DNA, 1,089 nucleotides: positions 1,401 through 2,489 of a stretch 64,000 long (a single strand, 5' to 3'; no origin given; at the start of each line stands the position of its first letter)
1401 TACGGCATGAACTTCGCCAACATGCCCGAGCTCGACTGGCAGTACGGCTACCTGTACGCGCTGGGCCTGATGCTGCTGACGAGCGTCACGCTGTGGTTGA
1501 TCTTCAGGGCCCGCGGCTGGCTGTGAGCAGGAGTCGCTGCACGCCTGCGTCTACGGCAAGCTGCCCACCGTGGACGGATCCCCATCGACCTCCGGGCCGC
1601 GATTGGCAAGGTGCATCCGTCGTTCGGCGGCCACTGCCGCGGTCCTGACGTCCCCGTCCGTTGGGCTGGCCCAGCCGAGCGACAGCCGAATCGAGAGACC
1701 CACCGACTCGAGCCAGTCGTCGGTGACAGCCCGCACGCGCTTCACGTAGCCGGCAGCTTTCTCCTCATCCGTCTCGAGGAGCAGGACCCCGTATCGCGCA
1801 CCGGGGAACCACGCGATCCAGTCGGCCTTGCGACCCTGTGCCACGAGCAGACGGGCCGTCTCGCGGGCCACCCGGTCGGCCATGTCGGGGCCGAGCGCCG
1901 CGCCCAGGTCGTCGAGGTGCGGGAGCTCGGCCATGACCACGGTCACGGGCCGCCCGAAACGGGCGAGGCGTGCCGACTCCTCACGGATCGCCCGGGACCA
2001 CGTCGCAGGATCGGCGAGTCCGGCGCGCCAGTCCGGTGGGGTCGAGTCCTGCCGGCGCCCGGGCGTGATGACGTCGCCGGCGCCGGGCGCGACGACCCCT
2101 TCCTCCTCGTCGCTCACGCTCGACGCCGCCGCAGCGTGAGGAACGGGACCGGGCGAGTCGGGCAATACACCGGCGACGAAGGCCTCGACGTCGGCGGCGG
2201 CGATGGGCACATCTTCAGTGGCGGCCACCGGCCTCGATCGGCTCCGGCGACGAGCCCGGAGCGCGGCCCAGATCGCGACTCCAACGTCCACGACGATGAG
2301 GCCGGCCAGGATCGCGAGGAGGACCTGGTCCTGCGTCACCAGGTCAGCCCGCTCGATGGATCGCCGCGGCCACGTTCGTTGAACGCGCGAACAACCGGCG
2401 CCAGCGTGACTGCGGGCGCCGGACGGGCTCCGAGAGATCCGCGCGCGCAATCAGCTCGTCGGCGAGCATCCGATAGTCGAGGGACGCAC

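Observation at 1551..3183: Orphan ParA-like ATPase translationally coupled to a membrane protein with a degenerate GGDEF domain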

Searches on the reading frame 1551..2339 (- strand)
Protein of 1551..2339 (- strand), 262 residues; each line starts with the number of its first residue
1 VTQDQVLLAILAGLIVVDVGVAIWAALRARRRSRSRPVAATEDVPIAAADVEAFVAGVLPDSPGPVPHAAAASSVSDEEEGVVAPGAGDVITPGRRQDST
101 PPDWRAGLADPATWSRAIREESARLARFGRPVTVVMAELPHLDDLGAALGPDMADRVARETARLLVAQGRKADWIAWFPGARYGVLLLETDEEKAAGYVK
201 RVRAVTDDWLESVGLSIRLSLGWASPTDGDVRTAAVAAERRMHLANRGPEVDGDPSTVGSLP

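Call 3: search_protein_families(library=pfam, proteins=[window:1551-2339:-], max_evalue=0.1)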
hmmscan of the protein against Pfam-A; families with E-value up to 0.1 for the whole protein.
window:1551-2339:- (262 aa): 3 families
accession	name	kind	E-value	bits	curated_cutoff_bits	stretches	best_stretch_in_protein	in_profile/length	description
PF00990.26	GGDEF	-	3.7e-06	27.3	23.8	1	112-226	13-132/161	Diguanylate cyclase, GGDEF domain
PF19574.5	LolA_3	-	0.019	14.8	23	1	114-175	63-126/192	Outer membrane lipoprotein carrier protein LolA-like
PF20087.4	DUF6479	-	0.069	14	25.4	0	7-115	21-110/120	Family of unknown function (DUF6479)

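Call 5: search_protein_families(library=ncbifam, proteins=[window:1551-2339:-], max_evalue=0.1)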
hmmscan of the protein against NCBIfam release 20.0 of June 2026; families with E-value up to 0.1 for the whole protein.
window:1551-2339:- (262 aa): 10 families
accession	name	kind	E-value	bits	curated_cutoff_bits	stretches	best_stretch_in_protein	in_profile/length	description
TIGR00254.1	GGDEF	domain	6.3e-11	42.2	37.4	1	107-242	12-153/168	diguanylate cyclase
NF038266.1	diguan_SiaD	equivalog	1e-09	38.2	290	1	107-227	101-224/252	biofilm regulation diguanylate cyclase SiaD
NF047654.1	DiguCycDgcRLepto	equivalog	4.1e-06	25.9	500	1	114-204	147-237/295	diguanylate cyclase DgcR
NF007135.0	PRK09581.1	equivalog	4.9e-05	22.3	474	1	128-205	320-397/457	PleD family two-component system response regulator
NF007599.0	PRK10245.1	equivalog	0.00015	20.3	402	1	106-206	216-316/371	diguanylate cyclase AdrA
NF041606.1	dguan_cyc_DgcA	equivalog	0.0014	17.6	370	1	129-209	207-287/340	diguanylate cyclase DgcA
NF051473.1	DigCycDgcsShew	equivalog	0.0026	17.2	400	1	114-228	149-262/291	diguanylate cyclase DgcS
NF011955.1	PRK15426.1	equivalog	0.0031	15.7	408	1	124-245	422-550/564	cellulose biosynthesis regulator diguanylate cyclase DgcQ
NF040885.1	diguan_DgcJ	equivalog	0.0034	16.2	500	1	118-231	359-470/493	diguanylate cyclase DgcJ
NF007380.0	PRK09894.1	equivalog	0.035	13.5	256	1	121-207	148-234/296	diguanylate cyclase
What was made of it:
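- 1551..2339 (-): Gene for the 262-aa single-pass membrane protein with a degenerate GGDEF domain. It starts 4 nt after the ParA stop. GGDEF hits in Pfam and NCBIfam (calls 3, 5).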

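Call 6: find_homologous_proteins(query=window:1551-2339:-, max_evalue=0.001)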
Query window:1551-2339:- (262 aa): 160 proteins with E <= 0.001 among 8000 candidates; the best 120 are listed.
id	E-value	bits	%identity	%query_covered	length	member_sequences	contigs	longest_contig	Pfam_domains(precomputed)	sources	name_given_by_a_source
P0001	1.0e-161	555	100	100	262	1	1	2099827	PF00990.27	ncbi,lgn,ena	-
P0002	4.2e-94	333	69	99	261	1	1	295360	PF00990.27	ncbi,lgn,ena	-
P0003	7.4e-73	263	64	87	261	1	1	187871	-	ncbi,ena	-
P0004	1.3e-56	210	59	75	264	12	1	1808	PF00990.27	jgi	jgi:diguanylate cyclase (GGDEF)-like protein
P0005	1.7e-56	210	62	63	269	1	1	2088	PF00990.27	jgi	jgi:diguanylate cyclase (GGDEF)-like protein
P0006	8.4e-56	208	59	76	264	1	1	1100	PF00990.27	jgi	jgi:diguanylate cyclase (GGDEF)-like protein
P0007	6.9e-55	205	45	94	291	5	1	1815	PF00990.27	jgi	jgi:diguanylate cyclase (GGDEF)-like protein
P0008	1.5e-54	203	58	68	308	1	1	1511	PF00990.27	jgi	jgi:diguanylate cyclase (GGDEF)-like protein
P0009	2.6e-54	203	50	95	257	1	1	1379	PF00990.27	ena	-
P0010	3.7e-54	202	70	55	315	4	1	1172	PF00990.27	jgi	-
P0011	1.8e-53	200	54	73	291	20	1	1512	PF00990.27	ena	-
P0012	2.1e-53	200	69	55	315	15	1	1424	PF00990.27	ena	-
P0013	2.7e-53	199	71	54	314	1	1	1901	PF00990.27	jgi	jgi:diguanylate cyclase (GGDEF)-like protein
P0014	2.9e-53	199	67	58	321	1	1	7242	PF00990.27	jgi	jgi:diguanylate cyclase (GGDEF)-like protein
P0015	3.0e-53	199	51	77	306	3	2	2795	PF00990.27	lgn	-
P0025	6.6e-52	195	46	95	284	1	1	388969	PF00990.27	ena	-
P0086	1.4e-46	177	66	54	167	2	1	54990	PF00990.27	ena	-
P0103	5.6e-45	172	62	60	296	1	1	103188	PF00990.27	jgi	jgi:diguanylate cyclase (GGDEF)-like protein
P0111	2.6e-44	170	51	82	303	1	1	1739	PF00990.27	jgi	-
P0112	3.2e-44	170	65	53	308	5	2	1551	PF00990.27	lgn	-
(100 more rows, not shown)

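Call 7: find_encoding_contigs(protein=P0002, flank=6000, max_places=2)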
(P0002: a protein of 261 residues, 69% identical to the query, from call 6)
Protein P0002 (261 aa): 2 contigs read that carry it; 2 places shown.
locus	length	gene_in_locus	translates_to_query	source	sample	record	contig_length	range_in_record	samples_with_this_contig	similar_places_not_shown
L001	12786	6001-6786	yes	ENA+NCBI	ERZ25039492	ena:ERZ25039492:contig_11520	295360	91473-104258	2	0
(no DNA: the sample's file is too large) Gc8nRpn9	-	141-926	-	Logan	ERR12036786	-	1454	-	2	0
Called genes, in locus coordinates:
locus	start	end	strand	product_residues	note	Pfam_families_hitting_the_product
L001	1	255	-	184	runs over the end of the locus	PF04542:Sigma70_r2, PF08281:Sigma70_r4_2, PF04545:Sigma70_r4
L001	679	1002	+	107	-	PF03551:PadR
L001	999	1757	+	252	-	-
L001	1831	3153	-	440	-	-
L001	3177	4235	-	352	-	-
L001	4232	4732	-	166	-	PF04542:Sigma70_r2, PF08281:Sigma70_r4_2, PF04545:Sigma70_r4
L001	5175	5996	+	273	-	PF01656:CbiA, PF06564:CBP_BcsQ (weak), PF09140:MipZ, PF10609:ParA (weak), PF13614:AAA_31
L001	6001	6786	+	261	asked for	PF00990:GGDEF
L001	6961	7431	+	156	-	-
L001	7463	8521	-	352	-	PF01544:CorA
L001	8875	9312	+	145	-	PF10604:Polyketide_cyc2, PF08327:AHSA1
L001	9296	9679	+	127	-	PF25213:HVO_A0261_N (weak), PF01022:HTH_5, PF12802:MarR_2, PF12840:HTH_20, PF13412:HTH_24 (weak), PF02082:Rrf2 (faint), PF08279:HTH_11 (weak), PF01978:TrmB (weak)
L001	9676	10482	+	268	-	PF05988:DUF899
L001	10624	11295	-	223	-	-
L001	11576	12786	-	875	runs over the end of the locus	PF07250:Glyoxal_oxid_N (faint), PF13415:Beta-prop_FBX42 (faint), PF25210:Kelch_FKB95, PF13964:Beta-prop_Calicin (weak), PF01344:Kelch_1 (weak), PF25210:Kelch_FKB95, PF01344:Kelch_1, PF25210:Kelch_FKB95 (weak), +5 more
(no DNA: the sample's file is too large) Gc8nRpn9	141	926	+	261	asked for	PF00990:GGDEF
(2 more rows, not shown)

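Call 8: find_encoding_contigs(protein=P0025, flank=6000, max_places=2)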
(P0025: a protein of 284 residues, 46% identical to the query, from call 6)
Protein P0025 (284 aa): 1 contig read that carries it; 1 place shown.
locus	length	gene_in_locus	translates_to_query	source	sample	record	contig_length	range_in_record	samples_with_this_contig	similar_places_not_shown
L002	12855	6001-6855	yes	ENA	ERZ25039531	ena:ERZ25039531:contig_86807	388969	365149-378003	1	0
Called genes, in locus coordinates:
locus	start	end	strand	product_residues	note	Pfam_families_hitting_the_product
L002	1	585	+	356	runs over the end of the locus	PF03795:YCII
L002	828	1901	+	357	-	PF08281:Sigma70_r4_2, PF20239:DUF6596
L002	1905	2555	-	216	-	PF05175:MTS, PF06325:PrmA, PF13649:Methyltransf_25 (weak)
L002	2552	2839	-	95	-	-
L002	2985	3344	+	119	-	-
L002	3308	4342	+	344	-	PF00989:PAS (weak), PF13188:PAS_8 (weak), PF08448:PAS_4, PF13426:PAS_9 (weak), PF00512:HisKA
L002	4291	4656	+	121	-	PF02518:HATPase_c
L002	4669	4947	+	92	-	-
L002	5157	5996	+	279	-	PF00142:Fer4_NifH (faint), PF01656:CbiA, PF02374:ArsA_ATPase (faint), PF06564:CBP_BcsQ, PF09140:MipZ (weak), PF10609:ParA (weak), PF13614:AAA_31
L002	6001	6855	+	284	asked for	PF00990:GGDEF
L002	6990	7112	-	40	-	-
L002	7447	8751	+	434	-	PF13428:TPR_14 (faint), PF13432:TPR_16 (faint), PF13560:HTH_31 (weak), PF14559:TPR_19 (faint), PF00515:TPR_1 (faint), PF13424:TPR_12 (weak), PF17874:TPR_MalT, PF13424:TPR_12 (weak), +4 more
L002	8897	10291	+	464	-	PF00091:Tubulin, PF12327:FtsZ_C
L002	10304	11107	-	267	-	-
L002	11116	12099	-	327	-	PF00005:ABC_tran, PF13304:AAA_21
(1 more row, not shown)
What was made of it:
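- The contigs are chromosomal in size, 0.3-2 Mb (calls 6, 7, 8).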

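Call 9: find_encoding_contigs(protein=P0103, flank=6000, max_places=2)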
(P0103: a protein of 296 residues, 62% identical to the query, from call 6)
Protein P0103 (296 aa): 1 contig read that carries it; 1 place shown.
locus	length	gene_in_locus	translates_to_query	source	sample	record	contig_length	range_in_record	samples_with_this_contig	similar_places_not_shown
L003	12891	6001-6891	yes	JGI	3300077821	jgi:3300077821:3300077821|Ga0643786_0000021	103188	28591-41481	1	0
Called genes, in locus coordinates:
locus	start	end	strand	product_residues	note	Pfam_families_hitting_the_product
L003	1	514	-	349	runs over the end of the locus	PF00005:ABC_tran, PF13304:AAA_21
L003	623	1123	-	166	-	PF10604:Polyketide_cyc2 (weak), PF08327:AHSA1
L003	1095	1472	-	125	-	PF01022:HTH_5, PF12802:MarR_2 (weak), PF12840:HTH_20, PF13412:HTH_24 (weak)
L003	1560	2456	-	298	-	PF20628:Dyp_perox_C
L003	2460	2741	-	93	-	-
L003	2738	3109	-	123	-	-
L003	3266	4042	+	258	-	PF00903:Glyoxalase, PF18029:Glyoxalase_6 (weak), PF22677:Ble-like_N (faint), PF00903:Glyoxalase, PF18029:Glyoxalase_6 (weak)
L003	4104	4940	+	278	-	PF00211:Guanylate_cyc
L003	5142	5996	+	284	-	PF00142:Fer4_NifH (weak), PF02374:ArsA_ATPase (weak), PF06564:CBP_BcsQ, PF09140:MipZ, PF10609:ParA, PF13614:AAA_31, PF01656:CbiA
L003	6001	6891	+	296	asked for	PF00990:GGDEF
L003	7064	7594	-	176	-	-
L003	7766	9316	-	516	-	-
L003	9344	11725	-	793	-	PF25833:Fn3_SaeA_3rd (faint), PF25523:Ig_RIMBP2 (faint)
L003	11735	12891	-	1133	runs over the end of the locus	-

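Call 10: find_encoding_contigs(protein=P0086, flank=6000, max_places=2)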
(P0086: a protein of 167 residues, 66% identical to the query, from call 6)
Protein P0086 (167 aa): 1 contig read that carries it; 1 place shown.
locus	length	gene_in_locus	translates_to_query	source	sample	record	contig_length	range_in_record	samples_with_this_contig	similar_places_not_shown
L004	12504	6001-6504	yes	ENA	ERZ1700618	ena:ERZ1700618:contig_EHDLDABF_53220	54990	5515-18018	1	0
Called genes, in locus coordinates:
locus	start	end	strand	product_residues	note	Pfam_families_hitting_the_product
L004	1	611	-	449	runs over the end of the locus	PF00291:PALP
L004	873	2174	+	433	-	PF11028:TMEM260_N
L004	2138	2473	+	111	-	-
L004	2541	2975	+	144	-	PF13620:CarboxypepD_reg (faint)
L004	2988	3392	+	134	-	-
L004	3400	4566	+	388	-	PF08240:ADH_N, PF00107:ADH_zinc_N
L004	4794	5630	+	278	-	PF00142:Fer4_NifH (faint), PF01656:CbiA, PF02374:ArsA_ATPase (weak), PF06564:CBP_BcsQ, PF09140:MipZ, PF10609:ParA, PF13614:AAA_31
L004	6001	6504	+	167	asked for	PF00990:GGDEF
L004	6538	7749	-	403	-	PF11258:DUF3048, PF17479:DUF3048_C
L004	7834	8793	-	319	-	PF01545:Cation_efflux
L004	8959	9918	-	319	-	PF01979:Amidohydro_1, PF07969:Amidohydro_3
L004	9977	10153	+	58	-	-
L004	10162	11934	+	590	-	PF07969:Amidohydro_3 (faint), PF01979:Amidohydro_1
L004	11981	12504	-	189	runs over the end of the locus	PF01047:MarR (weak), PF12802:MarR_2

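Call 13: find_related_loci(query=A1, collection=genome_contigs, flank=5000)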
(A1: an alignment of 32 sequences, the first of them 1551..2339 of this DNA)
Query A1 (262 aa) in genome_contigs; peptide patterns used: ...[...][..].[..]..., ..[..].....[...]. (x = any residue, [..] = any of these).
149 stretches matched a pattern; 99 encode a relative of the query (tblastn E <= 1e-3); the best 80 are kept; 80 distinct loci.
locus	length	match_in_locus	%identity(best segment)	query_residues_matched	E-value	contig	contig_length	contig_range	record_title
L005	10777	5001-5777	68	1-259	2e-88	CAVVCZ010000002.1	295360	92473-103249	MAG: uncultured Chloroflexia bacterium isolate MFD02242.bin.1.368 genome assembly, contig: contig_11520, whole genome sh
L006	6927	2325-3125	49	1-249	9e-54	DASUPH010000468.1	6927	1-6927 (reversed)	MAG TPA_asm: Candidatus Limnocylindrales bacterium isolate SMAG_U1649 k141_720890, whole genome shotgun sequence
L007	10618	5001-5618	52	58-257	2e-50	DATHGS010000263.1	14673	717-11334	MAG TPA_asm: Candidatus Methylomirabilota bacterium isolate SMAG_U12480 k141_405122, whole genome shotgun sequence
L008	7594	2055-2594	54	51-247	2e-48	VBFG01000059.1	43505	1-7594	MAG: Chloroflexi bacterium isolate CF_46 14_1009_16_30cm_scaffold_7720, whole genome shotgun sequence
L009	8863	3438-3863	55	113-259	6e-37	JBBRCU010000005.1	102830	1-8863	MAG: Candidatus Limnocylindrales bacterium isolate Co_metawrap_2418 Cmw_2418_k141_28743259_length_102830_cov_30.0000, wh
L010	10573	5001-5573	43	56-249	8e-37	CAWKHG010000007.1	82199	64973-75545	MAG: uncultured Chloroflexia bacterium isolate MFD09212.bin.2.197 genome assembly, contig: contig_85105, whole genome sh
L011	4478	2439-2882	49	103-249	3e-35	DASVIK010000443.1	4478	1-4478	MAG TPA_asm: Candidatus Limnocylindrales bacterium isolate SMAG_U2991 k141_1092255, whole genome shotgun sequence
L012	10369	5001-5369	54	107-229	1e-34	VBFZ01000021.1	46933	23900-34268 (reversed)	MAG: Chloroflexi bacterium isolate CF_65 14_0903_02_30cm_scaffold_3945, whole genome shotgun sequence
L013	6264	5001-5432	50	106-248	1e-34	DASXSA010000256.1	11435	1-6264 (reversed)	MAG TPA_asm: Candidatus Limnocylindrales bacterium isolate SMAG_U4654 k141_400920, whole genome shotgun sequence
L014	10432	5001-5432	48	107-249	1e-34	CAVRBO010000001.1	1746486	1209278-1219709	MAG: uncultured Chloroflexia bacterium isolate MFD04944.bin.1.302 genome assembly, contig: contig_10669, whole genome sh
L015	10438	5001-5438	48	103-247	3e-34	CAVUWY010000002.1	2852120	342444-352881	MAG: uncultured Chloroflexia bacterium isolate MFD06435.bin.2.45 genome assembly, contig: contig_37824, whole genome sho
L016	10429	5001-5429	45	103-244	2e-29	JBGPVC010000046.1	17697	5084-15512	MAG: Candidatus Limnocylindria bacterium isolate OBJ1_062018_110_27 k141_1274834_length_17697_cov_16.8016, whole genome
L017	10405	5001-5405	44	114-247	5e-28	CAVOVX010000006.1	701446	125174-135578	MAG: uncultured Chloroflexia bacterium isolate MFD00031.bin.2.172 genome assembly, contig: contig_44770, whole genome sh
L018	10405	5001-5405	44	114-247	2e-27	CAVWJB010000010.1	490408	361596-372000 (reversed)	MAG: uncultured Chloroflexia bacterium isolate MFD02242.bin.2.81 genome assembly, contig: contig_7675, whole genome shot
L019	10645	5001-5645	36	5-243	6e-27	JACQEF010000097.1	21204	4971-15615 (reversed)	MAG: Chloroflexi bacterium isolate NC_groundwater_1014_Pr1_S-0.65um_71_9 Montesol18_Sp65_coassembly_scaffold_290926, who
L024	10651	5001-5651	34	1-227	2e-24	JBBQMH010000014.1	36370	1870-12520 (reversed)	MAG: Candidatus Limnocylindrales bacterium isolate Co_metawrap_434 Cmw_434_k141_27395099_length_36370_cov_17.9981, whole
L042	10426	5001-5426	41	107-247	2e-21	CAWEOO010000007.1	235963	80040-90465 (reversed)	MAG: uncultured Chloroflexia bacterium isolate MFD02840.bin.3.631 genome assembly, contig: contig_45446, whole genome sh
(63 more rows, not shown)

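Call 58: search_protein_families(library=padloc, proteins=[window:1551-2339:-], max_evalue=0.01)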
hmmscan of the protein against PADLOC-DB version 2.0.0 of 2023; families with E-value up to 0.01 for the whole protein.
window:1551-2339:- (262 aa): 0 families
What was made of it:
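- Tried and rejected: No PADLOC hit of any weight (call 58).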

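Call 69: search_protein_representatives(alignment_id=A1)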
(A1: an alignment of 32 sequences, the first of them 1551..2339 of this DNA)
Query: 32 sequences, 292 profile positions. Proteins with E-value up to 0.001 (for the whole library): 91547; up to 1e-10: 5861; up to 1e-30: 202. The best 150 are listed.
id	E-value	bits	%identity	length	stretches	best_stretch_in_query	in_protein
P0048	1.3e-106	372.7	-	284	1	1-281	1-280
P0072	1.0e-105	369.9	-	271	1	1-281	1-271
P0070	1.0e-105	369.8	-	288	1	3-287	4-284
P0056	2.5e-104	365.3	-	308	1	1-287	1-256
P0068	1.2e-101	356.4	-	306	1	6-280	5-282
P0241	4.9e-100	351.2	-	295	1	5-283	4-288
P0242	1.1e-96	340.1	-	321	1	1-284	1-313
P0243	3.9e-95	335.1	-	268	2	127-286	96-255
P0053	4.1e-90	318.6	-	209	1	109-288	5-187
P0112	8.2e-90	317.6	-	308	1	1-283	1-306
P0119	7.9e-88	311.1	-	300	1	7-286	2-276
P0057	4.0e-87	308.8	-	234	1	55-282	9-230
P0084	6.0e-86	304.9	-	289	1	2-285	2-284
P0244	1.4e-83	297.2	-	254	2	125-284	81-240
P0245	6.4e-81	288.4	-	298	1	1-260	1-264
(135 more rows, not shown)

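Call 70: list_cluster_members(proteins=[P0001, P0121])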
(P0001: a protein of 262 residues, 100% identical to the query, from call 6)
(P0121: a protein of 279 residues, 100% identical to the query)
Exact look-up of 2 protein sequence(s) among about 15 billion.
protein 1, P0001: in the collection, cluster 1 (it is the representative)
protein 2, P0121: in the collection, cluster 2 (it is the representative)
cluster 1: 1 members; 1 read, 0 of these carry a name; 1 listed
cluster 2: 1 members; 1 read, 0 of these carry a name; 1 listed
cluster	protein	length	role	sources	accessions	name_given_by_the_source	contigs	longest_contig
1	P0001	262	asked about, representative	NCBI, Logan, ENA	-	-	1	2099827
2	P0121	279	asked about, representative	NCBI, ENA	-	-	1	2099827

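Call 71: find_encoding_contigs(protein=P0001, flank=500, max_places=1)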
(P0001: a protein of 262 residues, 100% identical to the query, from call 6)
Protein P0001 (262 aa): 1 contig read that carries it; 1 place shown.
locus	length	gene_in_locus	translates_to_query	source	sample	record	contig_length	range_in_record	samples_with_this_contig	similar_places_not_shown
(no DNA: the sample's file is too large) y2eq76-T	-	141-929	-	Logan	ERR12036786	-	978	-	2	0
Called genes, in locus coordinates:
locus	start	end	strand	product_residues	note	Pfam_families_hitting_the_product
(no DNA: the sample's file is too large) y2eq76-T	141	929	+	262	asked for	PF00990:GGDEF (weak)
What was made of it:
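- Tried and rejected: No names returned (calls 70, 71).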
